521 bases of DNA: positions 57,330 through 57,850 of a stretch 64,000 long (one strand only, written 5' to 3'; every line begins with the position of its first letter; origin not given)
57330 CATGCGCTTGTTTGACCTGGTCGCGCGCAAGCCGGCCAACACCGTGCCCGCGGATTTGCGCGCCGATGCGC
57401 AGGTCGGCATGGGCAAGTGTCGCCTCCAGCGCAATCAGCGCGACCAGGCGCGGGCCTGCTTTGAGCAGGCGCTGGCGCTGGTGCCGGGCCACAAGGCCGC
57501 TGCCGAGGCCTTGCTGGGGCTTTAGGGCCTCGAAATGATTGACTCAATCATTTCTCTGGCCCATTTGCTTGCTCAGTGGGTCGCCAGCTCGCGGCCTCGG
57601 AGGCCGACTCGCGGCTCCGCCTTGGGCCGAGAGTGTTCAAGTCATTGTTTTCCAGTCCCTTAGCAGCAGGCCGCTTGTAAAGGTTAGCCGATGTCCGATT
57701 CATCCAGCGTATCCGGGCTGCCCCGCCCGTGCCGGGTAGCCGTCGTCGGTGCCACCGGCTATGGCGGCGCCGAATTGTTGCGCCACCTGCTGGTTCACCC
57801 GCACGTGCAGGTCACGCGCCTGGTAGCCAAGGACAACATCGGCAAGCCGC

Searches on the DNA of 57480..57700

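Call 66: search_rna_families(source=window, start=57480, end=57700, threshold=evalue, max_evalue=10)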
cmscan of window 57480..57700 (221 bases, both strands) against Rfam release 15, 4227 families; matches with E-value up to 10: 1.
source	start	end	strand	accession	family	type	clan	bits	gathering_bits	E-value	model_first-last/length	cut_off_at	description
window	57523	57564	+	RF03289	mir-1205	Gene; miRNA;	-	12.3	75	7.3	1-63/63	no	mir-1205 microRNA precursor family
